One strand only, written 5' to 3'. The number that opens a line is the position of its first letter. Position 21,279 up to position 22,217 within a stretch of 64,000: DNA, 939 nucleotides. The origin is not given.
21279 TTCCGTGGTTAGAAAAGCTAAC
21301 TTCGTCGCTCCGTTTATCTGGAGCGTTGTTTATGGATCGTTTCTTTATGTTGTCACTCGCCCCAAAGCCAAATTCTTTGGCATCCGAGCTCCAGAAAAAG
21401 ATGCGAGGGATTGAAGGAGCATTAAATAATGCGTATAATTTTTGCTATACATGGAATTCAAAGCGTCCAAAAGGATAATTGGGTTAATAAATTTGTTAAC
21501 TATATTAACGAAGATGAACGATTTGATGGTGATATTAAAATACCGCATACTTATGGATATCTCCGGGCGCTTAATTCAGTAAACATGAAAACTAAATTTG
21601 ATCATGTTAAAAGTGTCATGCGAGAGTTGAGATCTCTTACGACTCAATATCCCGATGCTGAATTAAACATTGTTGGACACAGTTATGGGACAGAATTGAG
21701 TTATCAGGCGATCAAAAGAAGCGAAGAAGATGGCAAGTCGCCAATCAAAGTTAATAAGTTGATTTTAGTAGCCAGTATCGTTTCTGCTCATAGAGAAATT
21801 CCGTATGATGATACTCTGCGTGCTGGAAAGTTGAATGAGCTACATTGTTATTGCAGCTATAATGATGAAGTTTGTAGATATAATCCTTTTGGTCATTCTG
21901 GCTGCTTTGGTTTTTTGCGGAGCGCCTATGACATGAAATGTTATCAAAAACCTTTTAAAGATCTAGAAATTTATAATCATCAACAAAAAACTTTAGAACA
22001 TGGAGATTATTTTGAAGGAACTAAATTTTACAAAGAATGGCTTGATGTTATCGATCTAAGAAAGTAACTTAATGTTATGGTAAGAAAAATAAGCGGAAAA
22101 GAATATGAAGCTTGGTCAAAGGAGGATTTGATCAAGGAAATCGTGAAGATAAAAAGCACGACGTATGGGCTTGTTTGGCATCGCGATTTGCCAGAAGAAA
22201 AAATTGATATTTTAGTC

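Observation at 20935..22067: Membrane protein plus minimal lipase-like alpha/beta hydrolase pair heading the R-M operon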

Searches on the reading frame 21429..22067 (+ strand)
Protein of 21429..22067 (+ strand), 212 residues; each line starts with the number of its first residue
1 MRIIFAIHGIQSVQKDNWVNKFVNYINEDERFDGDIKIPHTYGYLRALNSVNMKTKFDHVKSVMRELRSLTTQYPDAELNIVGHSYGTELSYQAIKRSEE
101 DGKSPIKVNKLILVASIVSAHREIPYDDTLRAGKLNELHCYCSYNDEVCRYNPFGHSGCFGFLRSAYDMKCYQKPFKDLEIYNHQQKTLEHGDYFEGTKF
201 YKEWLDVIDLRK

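Call 3: search_protein_families(library=pfam, proteins=[window:21429-22067:+], max_evalue=0.1)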
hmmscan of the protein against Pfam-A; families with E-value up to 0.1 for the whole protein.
window:21429-22067:+ (212 aa): 9 families
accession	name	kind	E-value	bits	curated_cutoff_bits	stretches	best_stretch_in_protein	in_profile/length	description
PF01764.32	Lipase_3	-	1.1e-05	25.7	22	1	6-90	3-76/140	Lipase (class 3)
PF01674.24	Lipase_2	-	0.00095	19.2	20.3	1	6-98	6-96/219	Lipase (class 2)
PF00561.26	Abhydrolase_1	-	0.0014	18.8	25.8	1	65-121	57-104/245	alpha/beta hydrolase fold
PF05990.18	DUF900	-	0.0022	17.9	20.5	1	62-146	79-164/232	Alpha/beta hydrolase of unknown function (DUF900)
PF01083.28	Cutinase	-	0.003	18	25.9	1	53-151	55-146/173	Cutinase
PF06028.17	DUF915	-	0.0045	16.8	22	1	51-117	80-142/255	Alpha/beta hydrolase of unknown function (DUF915)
PF12146.15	Hydrolase_4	-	0.014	15.1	27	1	67-125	66-118/239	Serine aminopeptidase, S33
PF10230.15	LIDHydrolase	-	0.019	15.1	27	1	52-129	60-131/262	Lipid-droplet associated hydrolase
PF06259.18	Abhydrolase_8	-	0.048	13.8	20.5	1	63-115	97-141/178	Alpha/beta hydrolase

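Call 5: search_protein_families(library=padloc, proteins=[window:21429-22067:+], max_evalue=0.1)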
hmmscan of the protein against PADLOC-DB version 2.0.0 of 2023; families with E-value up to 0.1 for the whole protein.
window:21429-22067:+ (212 aa): 1 family
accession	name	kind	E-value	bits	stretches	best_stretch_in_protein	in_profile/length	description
PDLC00992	Cas11a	-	0.026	12.9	0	41-111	7-74/107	CRISPR type I-A/APERN-associated protein Csa5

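Call 6: search_protein_families(library=ncbifam, proteins=[window:21429-22067:+], max_evalue=0.1)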
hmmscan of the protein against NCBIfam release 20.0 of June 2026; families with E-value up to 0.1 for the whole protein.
window:21429-22067:+ (212 aa): 2 families
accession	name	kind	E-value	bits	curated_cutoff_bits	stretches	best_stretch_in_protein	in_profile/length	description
NF006354.0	PRK08578.1-2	equivalog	0.072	12.4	353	1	67-96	99-129/296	preprotein translocase subunit SecF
TIGR01878.1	cas_Csa5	equivalog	0.097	12.9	53.35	0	41-111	7-74/107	type I-A CRISPR-associated protein Csa5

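Call 7: find_homologous_proteins(query=window:21429-22064:+, max_evalue=0.001)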
Query window:21429-22064:+ (212 aa): 65 proteins with E <= 0.001 among 142 candidates.
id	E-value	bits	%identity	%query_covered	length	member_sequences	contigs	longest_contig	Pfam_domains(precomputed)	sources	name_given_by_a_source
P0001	1.3e-143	494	100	100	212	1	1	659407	PF01764.32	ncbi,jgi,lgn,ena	ncbi:MAG: hypothetical protein WC676_05340 [Candidatus Omnitrophota bacterium]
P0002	3.8e-115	401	80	98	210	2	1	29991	-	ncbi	-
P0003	1.9e-113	396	81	99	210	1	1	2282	-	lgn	-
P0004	1.1e-110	387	79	98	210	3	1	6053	-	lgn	-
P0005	1.7e-109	383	79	98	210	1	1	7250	-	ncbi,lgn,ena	-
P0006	4.6e-109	381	78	98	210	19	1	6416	-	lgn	-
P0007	1.0e-99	351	71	98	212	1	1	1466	-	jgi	-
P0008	4.7e-95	336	71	98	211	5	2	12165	-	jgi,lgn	-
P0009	6.0e-93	329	65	98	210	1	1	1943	-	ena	-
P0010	9.1e-93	328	69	98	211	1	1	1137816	-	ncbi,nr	ncbi:MAG: alpha/beta hydrolase [Candidatus Omnitrophota bacterium]|nr:MAG: alpha/beta hydrolase [Can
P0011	1.0e-91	325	69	98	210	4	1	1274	-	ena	-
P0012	2.0e-90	320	70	98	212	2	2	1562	PF05990.19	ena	-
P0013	2.4e-90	320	64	98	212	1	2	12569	-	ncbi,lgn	-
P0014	1.4e-88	314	63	98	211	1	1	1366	-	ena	-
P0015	5.4e-88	313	65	98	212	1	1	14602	-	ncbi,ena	-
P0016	1.1e-87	312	63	98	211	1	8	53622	-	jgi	-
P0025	1.9e-82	294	60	98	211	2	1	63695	-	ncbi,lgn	-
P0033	8.4e-81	289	60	98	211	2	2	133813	-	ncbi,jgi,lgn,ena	ncbi:MAG: hypothetical protein WC578_01905 [Candidatus Omnitrophota bacterium]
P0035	5.7e-80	286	60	98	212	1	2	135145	-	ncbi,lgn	-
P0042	7.2e-78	279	59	98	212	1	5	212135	-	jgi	jgi:pimeloyl-ACP methyl ester carboxylesterase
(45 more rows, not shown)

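Call 9: find_encoding_contigs(protein=P0010, flank=8000, max_places=2)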
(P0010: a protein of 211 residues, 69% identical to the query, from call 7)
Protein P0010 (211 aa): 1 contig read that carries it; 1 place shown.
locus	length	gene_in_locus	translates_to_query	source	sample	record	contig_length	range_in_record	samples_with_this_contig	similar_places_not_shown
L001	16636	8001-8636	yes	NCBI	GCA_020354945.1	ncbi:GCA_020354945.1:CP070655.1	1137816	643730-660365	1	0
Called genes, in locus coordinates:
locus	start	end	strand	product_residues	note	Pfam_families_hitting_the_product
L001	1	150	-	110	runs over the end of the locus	PF02699:YajC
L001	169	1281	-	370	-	PF01702:TGT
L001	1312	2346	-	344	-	PF02547:Queuosine_synth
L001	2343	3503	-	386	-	PF08486:SpoIID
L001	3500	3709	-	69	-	PF11146:DUF2905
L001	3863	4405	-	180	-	PF02677:QueH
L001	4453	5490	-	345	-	PF06068:TIP49 (faint), PF05496:RuvB_N, PF00004:AAA, PF07728:AAA_5 (weak), PF17864:AAA_lid_4, PF05491:WHD_RuvB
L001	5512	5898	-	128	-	-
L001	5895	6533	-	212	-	PF01330:RuvA_N, PF14520:HHH_5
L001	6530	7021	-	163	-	PF02075:RuvC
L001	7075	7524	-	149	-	PF01709:Transcrip_reg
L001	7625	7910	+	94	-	-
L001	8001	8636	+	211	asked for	-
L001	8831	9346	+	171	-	-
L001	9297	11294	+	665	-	PF05872:HerA_C (weak)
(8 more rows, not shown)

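Call 10: find_encoding_contigs(protein=P0033, flank=8000, max_places=2)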
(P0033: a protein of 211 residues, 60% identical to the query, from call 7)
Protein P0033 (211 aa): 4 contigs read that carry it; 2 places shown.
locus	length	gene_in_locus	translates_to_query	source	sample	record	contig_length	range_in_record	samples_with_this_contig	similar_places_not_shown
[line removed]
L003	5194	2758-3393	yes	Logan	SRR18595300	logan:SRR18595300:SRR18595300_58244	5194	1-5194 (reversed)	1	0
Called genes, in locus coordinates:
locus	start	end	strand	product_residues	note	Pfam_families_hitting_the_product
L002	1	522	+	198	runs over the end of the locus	PF01966:HD (faint)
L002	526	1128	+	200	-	-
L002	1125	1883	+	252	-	PF01975:SurE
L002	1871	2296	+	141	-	PF01982:CTP-dep_RFKase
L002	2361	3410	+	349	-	PF13676:TIR_2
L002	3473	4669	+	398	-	-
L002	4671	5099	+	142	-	PF08937:ThsB_TIR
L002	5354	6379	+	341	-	PF01548:DEDD_Tnp_IS110, PF02371:Transposase_20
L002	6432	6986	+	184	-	PF08937:ThsB_TIR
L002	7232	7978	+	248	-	-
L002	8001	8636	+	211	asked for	-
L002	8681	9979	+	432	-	PF14082:SduA_C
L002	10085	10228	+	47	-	-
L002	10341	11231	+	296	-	-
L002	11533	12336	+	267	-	PF20247:DUF6602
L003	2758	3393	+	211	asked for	-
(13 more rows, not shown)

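Call 11: find_encoding_contigs(protein=P0042, flank=8000, max_places=3)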
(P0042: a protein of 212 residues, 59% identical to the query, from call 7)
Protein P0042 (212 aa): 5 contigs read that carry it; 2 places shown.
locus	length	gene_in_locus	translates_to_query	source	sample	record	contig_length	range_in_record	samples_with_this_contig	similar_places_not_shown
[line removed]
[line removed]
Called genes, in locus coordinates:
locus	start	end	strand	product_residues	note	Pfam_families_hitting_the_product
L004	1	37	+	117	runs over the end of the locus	-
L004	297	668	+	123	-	PF05973:Gp49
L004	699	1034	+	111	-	PF01381:HTH_3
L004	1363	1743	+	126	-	-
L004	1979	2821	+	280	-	-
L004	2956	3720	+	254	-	PF10899:AbiGi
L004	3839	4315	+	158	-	-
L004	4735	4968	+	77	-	PF26787:DUF8259 (faint)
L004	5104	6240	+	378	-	PF08843:AbiEii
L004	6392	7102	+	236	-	-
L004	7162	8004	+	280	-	PF05708:Peptidase_C92 (faint)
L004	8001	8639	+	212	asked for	-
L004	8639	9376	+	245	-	-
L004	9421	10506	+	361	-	PF17761:DUF1016_N, PF00565:SNase (weak)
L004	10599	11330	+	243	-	-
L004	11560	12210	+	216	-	-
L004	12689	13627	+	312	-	-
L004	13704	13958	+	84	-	PF01541:GIY-YIG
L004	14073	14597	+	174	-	-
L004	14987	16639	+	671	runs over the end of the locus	PF00027:cNMP_binding, PF01734:Patatin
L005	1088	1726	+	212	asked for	-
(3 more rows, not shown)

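Call 12: find_encoding_contigs(protein=P0035, flank=8000, max_places=2)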
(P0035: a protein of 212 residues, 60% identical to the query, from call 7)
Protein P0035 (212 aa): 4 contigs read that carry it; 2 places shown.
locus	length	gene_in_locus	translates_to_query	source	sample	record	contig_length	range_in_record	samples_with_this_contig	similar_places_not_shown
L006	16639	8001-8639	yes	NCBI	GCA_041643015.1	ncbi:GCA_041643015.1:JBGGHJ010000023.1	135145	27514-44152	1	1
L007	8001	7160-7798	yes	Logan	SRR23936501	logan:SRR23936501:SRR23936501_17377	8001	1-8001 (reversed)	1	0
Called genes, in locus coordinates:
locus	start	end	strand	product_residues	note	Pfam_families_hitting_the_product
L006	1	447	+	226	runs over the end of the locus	PF12281:NTP_transf_8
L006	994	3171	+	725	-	PF01555:N6_N4_Mtase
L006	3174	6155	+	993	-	PF04851:ResIII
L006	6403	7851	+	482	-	PF04326:SLFN_AlbA_2, PF13749:HATPase_c_4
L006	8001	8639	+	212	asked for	-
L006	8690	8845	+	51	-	-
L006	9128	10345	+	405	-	PF13173:AAA_14, PF13635:DUF4143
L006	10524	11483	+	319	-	PF01661:Macro, PF00293:NUDIX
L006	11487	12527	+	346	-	PF00224:PK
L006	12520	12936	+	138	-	PF00072:Response_reg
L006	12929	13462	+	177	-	PF01161:PBP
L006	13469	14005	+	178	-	-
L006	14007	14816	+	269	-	PF22435:MRM3-like_sub_bind, PF00588:SpoU_methylase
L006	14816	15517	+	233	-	PF01479:S4, PF00849:PseudoU_synth_2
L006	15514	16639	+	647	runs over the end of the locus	PF00005:ABC_tran, PF02463:SMC_N (faint), PF03193:RsgA_GTPase (faint), PF13481:AAA_25 (faint), PF13555:AAA_29 (faint), PF13304:AAA_21 (faint), PF12848:ABC_tran_Xtn, PF00005:ABC_tran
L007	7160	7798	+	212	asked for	-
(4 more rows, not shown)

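Call 13: find_encoding_contigs(protein=P0025, flank=8000, max_places=2)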
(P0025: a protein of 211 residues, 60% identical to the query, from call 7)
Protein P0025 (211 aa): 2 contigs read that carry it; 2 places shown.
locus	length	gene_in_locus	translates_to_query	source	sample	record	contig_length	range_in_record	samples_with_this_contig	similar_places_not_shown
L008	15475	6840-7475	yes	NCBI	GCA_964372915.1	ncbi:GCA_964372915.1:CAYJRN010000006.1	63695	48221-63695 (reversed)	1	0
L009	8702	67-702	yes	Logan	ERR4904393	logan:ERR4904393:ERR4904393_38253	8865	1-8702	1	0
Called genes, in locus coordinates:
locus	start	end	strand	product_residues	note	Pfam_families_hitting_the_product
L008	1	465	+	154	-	?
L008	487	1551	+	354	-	PF01300:Sua5_yciO_yrdC, PF01451:LMWPc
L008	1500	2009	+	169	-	PF02502:LacAB_rpiB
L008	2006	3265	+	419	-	PF00464:SHMT, PF00155:Aminotran_1_2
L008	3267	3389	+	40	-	-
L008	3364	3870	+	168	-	PF22811:Zn_ribbon_NrdR, PF03477:ATP-cone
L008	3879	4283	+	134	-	PF02577:BFN_dom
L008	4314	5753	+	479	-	PF01743:PolyA_pol, PF12627:PolyA_pol_RNAbd, PF01966:HD, PF13735:tRNA_NucTran2_2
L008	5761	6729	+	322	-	PF01661:Macro, PF00293:NUDIX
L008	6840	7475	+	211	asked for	-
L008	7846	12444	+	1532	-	PF13086:AAA_11, PF13245:AAA_19 (faint), PF13604:AAA_30 (weak), PF05127:NAT10_TcmA_helicase (faint), PF13087:AAA_12, PF18741:MTES_1575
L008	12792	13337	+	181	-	PF01909:NTP_transf_2, PF18765:Polbeta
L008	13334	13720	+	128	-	-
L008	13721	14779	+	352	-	PF17761:DUF1016_N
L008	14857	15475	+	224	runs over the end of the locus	-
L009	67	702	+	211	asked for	-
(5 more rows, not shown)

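Call 14: find_encoding_contigs(protein=P0016, flank=8000, max_places=3)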
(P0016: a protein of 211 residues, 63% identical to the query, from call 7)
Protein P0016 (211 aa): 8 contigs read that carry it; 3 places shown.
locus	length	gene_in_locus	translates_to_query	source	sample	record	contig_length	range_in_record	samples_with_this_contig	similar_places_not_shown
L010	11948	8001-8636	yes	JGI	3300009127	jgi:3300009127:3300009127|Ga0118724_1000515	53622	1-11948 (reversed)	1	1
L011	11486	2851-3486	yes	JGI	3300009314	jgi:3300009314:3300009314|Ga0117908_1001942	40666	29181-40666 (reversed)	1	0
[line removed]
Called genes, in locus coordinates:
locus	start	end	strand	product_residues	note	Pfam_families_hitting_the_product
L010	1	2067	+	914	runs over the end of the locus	PF00690:Cation_ATPase_N, PF00122:E1-E2_ATPase, PF00702:Hydrolase, PF13246:Cation_ATPase, PF00689:Cation_ATPase_C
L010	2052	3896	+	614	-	PF00324:AA_permease, PF03845:Spore_permease, PF13520:AA_permease_2, PF00359:PTS_EIIA_2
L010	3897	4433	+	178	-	PF25084:LbH_EIF2B (faint), PF25087:GMPPB_C (weak), PF00132:Hexapep (weak)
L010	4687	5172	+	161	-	PF03449:GreA_GreB_N, PF01272:GreA_GreB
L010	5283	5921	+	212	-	PF01895:PhoU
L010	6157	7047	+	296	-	PF01555:N6_N4_Mtase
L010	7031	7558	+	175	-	-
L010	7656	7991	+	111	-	PF00565:SNase (weak)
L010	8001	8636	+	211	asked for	-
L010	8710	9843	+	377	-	-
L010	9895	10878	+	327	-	-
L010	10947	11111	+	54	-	-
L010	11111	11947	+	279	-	?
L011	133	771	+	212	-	PF01895:PhoU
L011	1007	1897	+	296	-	PF01555:N6_N4_Mtase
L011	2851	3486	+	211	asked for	-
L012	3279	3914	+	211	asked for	-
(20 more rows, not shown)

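Call 15: find_encoding_contigs(protein=P0002, flank=8000, max_places=2)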
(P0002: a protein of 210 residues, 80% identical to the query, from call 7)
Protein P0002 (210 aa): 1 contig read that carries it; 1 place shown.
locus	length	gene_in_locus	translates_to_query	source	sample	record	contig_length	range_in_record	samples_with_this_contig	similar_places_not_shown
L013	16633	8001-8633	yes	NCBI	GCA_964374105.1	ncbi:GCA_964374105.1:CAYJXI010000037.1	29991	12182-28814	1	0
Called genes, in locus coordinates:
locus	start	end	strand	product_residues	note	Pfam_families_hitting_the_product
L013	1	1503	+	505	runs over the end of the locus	PF02321:OEP (weak)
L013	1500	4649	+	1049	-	PF00873:ACR_tran, PF02355:SecD_SecF_C (faint)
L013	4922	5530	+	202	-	PF13429:TPR_15, PF13424:TPR_12, PF13414:TPR_11, PF13432:TPR_16, PF21033:RMD1-3 (weak), PF13424:TPR_12, PF13432:TPR_16, PF13414:TPR_11, +13 more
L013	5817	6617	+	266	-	-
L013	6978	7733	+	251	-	PF12705:PDDEXK_1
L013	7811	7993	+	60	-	PF12728:HTH_17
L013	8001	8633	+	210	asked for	-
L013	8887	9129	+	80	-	-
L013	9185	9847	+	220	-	-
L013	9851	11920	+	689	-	PF01555:N6_N4_Mtase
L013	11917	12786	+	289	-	PF04851:ResIII, PF00270:DEAD (faint)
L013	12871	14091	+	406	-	-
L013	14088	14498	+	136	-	PF08722:Tn7_TnsA-like_N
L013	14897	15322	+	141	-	PF00717:Peptidase_S24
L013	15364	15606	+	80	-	-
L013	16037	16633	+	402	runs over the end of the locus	PF13173:AAA_14, PF13635:DUF4143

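Call 27: predict_structure(alignment_id=A2)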
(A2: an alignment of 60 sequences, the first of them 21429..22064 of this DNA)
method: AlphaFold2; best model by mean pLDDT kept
length: 212 residues; sequences in the alignment: 60
mean_pLDDT: 95.3   pTM: 0.93
mean pLDDT of the five models: 95.3, 95.0, 93.2, 92.5, 92.1
residues with pLDDT >= 90: 191; 70-90: 20; 50-70: 1; < 50: 0
segments of 3 or more residues with pLDDT < 50: none
pLDDT, mean of each block of 10 residues (from residue 1): 95 85 97 97 86 94 98 98 97 98 97 98 96 98 97 95 95 98 98 95 97 65
secondary structure, 60 per line:
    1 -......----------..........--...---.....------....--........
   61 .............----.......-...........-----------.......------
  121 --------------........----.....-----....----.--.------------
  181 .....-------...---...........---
elements in order: E2-7 H18-27 E36-40 H47-50 H53-73 E78-84 H86-96 E108-114 E135-142 H147-151 H157-160 E181-185 H199-209

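Call 29: search_protein_representatives(alignment_id=A2)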
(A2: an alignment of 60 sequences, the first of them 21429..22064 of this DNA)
Query: 60 sequences, 211 profile positions. Proteins with E-value up to 0.001 (for the whole library): 1596; up to 1e-10: 205; up to 1e-30: 15. The best 150 are listed.
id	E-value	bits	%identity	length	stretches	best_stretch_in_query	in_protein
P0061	1.6e-89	315.7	-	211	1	1-210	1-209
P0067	1.1e-58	214.9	-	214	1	2-210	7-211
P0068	2.0e-55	204.2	-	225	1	1-209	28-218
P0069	6.3e-52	192.8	-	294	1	2-210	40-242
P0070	1.9e-51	191.3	-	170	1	1-163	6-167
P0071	3.0e-51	190.6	-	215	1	2-207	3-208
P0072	8.7e-43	163.0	-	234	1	1-210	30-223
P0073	1.5e-42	162.2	-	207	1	3-210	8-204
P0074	5.5e-40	153.8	-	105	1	1-99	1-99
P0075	1.4e-39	152.5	-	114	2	2-73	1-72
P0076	4.0e-39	151.0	-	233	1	3-210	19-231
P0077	3.1e-38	148.1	-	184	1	67-210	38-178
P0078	6.5e-34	134.0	-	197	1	2-199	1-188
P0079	7.4e-32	127.3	-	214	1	2-209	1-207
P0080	6.1e-31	124.3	-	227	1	2-198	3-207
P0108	5.7e-18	81.9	-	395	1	3-210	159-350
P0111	3.9e-17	79.2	-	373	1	2-206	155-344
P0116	8.0e-16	74.9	-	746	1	4-210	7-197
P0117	8.4e-16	74.8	-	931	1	3-167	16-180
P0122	2.4e-15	73.3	-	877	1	3-163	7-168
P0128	8.2e-15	71.6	-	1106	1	2-165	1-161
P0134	1.5e-14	70.8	-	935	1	2-163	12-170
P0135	1.9e-14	70.4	-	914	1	3-163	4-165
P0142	4.5e-14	69.2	-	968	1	2-164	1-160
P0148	1.2e-13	67.8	-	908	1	2-165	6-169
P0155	2.5e-13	66.7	-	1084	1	2-163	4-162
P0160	3.5e-13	66.2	-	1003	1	4-209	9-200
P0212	8.2e-12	61.8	-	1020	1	3-208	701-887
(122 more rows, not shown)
